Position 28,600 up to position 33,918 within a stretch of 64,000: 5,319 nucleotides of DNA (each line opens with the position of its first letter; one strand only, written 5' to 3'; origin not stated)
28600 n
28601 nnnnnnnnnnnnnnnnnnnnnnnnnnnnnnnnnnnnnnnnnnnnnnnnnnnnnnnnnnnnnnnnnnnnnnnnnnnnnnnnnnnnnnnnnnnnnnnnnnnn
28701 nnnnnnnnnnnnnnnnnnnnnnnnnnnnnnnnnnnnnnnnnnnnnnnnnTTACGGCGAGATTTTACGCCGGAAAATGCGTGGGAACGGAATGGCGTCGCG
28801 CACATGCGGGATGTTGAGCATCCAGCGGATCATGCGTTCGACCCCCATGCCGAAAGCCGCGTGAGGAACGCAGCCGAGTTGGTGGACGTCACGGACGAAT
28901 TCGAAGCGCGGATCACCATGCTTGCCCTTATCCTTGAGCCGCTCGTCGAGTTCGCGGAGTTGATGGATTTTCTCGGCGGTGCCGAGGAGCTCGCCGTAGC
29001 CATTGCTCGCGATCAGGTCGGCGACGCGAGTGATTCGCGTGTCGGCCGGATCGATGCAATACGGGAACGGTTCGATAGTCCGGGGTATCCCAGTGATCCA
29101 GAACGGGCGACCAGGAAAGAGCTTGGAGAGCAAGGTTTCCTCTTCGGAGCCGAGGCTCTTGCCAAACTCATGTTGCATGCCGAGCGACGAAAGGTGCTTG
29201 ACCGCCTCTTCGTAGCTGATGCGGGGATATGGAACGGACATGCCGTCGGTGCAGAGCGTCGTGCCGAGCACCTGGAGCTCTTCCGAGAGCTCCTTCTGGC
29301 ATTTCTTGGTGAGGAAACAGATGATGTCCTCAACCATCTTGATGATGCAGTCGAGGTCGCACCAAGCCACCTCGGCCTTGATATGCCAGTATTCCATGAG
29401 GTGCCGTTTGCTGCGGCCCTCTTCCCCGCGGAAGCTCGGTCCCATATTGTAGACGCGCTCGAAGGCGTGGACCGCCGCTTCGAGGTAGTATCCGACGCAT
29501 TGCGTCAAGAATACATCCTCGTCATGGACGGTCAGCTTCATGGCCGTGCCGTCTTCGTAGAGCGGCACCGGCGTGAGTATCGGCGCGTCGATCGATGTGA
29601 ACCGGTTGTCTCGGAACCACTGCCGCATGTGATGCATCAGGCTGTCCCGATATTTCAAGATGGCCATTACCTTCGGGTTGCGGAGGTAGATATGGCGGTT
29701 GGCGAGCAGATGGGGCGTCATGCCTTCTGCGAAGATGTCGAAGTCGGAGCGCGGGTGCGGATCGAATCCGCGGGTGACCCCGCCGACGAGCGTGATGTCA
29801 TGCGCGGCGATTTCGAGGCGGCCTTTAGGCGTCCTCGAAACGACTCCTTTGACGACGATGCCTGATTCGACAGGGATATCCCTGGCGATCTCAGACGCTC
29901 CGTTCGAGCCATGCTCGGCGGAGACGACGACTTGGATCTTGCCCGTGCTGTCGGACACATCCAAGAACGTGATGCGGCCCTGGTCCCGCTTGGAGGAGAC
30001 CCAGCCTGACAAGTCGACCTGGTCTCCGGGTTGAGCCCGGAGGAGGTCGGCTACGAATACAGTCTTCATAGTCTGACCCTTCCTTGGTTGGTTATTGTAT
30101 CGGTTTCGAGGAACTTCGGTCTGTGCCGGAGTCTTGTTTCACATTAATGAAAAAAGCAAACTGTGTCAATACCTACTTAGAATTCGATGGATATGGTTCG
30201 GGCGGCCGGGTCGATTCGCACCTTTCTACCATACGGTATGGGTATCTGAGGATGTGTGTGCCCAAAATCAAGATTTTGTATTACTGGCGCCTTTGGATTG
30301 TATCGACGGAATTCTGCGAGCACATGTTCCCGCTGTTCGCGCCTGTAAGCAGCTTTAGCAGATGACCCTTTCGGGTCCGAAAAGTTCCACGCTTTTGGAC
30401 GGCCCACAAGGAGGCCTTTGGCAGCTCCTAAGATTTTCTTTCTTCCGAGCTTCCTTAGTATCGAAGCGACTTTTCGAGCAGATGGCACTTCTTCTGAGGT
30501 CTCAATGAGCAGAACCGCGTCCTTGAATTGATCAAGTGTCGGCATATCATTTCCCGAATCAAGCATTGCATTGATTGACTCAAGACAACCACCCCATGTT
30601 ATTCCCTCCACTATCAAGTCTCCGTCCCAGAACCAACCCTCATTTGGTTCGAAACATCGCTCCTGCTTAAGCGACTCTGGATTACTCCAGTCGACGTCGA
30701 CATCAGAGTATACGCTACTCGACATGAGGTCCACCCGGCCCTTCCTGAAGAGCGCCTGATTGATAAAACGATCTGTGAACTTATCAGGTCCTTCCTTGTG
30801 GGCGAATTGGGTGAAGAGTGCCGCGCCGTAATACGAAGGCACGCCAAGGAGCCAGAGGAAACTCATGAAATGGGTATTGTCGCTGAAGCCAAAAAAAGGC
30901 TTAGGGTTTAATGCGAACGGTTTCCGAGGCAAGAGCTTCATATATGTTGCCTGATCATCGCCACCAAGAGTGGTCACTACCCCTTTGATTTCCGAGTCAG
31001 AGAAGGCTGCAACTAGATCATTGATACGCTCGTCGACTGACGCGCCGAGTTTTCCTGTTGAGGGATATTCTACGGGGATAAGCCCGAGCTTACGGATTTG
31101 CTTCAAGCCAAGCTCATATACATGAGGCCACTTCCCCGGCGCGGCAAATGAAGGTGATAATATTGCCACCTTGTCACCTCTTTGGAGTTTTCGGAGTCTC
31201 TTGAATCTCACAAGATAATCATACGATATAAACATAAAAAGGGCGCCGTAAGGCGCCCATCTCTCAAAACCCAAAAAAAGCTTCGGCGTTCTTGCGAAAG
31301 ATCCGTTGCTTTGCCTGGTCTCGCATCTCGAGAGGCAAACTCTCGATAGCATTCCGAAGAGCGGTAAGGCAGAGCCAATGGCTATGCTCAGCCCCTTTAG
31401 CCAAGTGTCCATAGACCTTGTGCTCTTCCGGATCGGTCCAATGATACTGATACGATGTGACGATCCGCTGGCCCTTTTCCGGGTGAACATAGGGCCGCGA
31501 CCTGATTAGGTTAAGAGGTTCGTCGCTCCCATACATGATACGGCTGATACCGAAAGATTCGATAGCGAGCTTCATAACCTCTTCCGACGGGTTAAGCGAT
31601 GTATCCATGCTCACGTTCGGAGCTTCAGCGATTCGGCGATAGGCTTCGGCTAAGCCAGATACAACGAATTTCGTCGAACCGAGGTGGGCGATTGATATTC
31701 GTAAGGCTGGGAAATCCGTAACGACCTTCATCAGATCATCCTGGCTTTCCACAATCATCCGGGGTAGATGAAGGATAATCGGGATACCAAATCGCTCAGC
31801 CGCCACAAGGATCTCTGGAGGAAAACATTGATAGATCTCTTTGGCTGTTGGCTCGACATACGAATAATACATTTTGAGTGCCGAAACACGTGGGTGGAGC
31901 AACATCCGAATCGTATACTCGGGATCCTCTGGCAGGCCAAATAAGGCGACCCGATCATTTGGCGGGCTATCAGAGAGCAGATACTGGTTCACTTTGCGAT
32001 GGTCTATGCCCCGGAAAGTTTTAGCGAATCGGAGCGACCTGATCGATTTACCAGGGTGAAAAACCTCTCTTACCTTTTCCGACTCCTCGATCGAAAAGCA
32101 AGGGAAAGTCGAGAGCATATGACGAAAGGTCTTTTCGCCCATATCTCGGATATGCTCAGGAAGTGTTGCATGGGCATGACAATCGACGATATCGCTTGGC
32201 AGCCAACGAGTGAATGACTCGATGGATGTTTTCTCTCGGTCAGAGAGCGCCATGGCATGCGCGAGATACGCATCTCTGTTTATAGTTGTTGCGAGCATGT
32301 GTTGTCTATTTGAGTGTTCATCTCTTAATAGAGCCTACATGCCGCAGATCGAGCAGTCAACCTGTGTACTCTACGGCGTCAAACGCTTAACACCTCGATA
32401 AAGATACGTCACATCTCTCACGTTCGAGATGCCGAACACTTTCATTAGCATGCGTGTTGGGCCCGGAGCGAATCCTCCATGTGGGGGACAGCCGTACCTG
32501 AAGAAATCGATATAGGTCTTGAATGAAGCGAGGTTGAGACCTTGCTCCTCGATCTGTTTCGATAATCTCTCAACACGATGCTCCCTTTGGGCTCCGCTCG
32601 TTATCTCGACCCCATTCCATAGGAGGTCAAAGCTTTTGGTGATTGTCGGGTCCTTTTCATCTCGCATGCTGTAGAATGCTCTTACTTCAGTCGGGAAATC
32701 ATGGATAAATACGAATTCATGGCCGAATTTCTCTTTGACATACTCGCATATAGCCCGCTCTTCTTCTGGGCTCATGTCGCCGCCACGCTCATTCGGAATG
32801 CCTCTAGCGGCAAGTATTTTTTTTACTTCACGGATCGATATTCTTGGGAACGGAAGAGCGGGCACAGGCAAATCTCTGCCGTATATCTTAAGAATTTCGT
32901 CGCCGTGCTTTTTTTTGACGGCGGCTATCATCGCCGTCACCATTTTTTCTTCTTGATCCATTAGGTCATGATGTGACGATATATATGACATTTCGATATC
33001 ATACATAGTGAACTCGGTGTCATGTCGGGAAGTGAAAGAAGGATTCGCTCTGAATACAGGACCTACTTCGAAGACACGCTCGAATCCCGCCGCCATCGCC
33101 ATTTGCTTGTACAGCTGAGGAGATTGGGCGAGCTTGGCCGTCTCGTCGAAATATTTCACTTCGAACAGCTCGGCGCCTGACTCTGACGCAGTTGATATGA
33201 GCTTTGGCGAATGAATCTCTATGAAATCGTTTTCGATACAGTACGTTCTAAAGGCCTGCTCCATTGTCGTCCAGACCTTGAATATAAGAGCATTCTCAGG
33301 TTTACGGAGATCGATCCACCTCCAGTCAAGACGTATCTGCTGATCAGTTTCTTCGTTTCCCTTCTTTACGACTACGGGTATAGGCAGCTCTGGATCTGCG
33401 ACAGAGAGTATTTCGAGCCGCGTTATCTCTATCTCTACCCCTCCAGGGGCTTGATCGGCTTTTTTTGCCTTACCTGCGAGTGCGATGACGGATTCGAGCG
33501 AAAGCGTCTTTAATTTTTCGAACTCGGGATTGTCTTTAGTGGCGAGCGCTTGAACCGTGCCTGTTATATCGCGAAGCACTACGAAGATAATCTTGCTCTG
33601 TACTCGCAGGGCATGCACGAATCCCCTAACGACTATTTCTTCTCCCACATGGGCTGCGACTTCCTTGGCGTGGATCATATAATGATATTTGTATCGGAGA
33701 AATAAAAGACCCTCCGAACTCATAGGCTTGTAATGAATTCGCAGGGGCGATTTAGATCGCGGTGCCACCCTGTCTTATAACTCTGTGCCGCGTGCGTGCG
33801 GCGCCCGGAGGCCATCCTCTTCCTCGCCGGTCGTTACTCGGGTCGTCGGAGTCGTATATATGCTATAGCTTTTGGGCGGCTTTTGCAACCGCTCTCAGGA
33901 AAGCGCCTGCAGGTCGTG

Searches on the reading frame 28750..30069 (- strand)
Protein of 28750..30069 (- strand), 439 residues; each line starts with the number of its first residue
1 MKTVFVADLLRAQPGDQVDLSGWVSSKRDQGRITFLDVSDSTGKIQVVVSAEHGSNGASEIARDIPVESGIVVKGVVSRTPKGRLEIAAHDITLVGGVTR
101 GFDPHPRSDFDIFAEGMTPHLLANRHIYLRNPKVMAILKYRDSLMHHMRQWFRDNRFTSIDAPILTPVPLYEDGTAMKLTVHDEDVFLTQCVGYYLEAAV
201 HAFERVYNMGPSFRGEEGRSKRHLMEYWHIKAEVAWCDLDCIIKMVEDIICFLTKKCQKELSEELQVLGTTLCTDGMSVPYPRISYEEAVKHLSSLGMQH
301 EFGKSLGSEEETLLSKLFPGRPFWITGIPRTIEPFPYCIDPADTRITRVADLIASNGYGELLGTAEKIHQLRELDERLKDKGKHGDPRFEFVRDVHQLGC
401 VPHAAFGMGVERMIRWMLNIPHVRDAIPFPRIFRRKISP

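Call 72: search_protein_families(library=pfam, proteins=[window:28750-30069:-], max_evalue=0.001)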
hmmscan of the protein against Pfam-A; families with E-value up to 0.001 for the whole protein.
window:28750-30069:- (439 aa): 2 families
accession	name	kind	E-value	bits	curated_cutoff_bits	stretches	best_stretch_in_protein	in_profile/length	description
PF00152.25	tRNA-synt_2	-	1.7e-53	182.1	25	1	122-431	6-306/308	tRNA synthetases class II (D, K and N)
PF01336.31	tRNA_anti-codon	-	6.6e-16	58.5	27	1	19-94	2-74/75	OB-fold nucleic acid binding domain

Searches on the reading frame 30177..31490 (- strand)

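Call 72: search_protein_families(library=pfam, proteins=[window:30177-31490:-], max_evalue=0.001)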
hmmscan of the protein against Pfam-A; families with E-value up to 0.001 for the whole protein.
window:30177-31490:- (437 aa): 2 families
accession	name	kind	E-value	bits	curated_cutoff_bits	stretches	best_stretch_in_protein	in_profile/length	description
PF17676.7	Peptidase_S66C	-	1.6e-20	74.3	23.7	1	295-426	1-120/120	LD-carboxypeptidase C-terminal domain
PF02016.21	Peptidase_S66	-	1.7e-18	67.3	25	1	108-222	1-121/121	LD-carboxypeptidase N-terminal domain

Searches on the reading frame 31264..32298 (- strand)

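Call 72: search_protein_families(library=pfam, proteins=[window:31264-32298:-], max_evalue=0.001)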
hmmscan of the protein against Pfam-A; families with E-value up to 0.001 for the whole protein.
window:31264-32298:- (344 aa): 1 family
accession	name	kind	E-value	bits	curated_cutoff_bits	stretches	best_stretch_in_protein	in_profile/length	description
PF04909.20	Amidohydro_2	-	1.6e-17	64.7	26.4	1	38-344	1-289/289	Amidohydrolase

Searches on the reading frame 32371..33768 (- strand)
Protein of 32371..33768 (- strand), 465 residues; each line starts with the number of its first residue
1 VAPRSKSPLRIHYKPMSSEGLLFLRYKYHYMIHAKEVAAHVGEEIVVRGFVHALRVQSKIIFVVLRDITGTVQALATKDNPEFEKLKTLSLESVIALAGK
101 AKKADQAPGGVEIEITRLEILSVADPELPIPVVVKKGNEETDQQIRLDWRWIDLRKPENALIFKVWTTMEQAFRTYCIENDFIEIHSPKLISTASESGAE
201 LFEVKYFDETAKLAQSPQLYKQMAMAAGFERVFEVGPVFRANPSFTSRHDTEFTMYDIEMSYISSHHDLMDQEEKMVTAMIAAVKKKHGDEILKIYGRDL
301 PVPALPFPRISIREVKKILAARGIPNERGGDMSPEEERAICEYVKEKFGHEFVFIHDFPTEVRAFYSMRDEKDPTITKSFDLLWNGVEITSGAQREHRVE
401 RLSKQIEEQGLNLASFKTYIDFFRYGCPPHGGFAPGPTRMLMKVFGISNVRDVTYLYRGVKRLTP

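Call 72: search_protein_families(library=pfam, proteins=[window:32371-33768:-], max_evalue=0.001)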
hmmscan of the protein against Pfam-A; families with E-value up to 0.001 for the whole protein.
window:32371-33768:- (465 aa): 2 families
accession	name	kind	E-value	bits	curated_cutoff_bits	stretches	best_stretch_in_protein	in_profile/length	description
PF00152.25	tRNA-synt_2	-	7.2e-81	272.1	25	1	143-455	2-303/308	tRNA synthetases class II (D, K and N)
PF01336.31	tRNA_anti-codon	-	1.3e-11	44.7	27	1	46-121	2-75/75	OB-fold nucleic acid binding domain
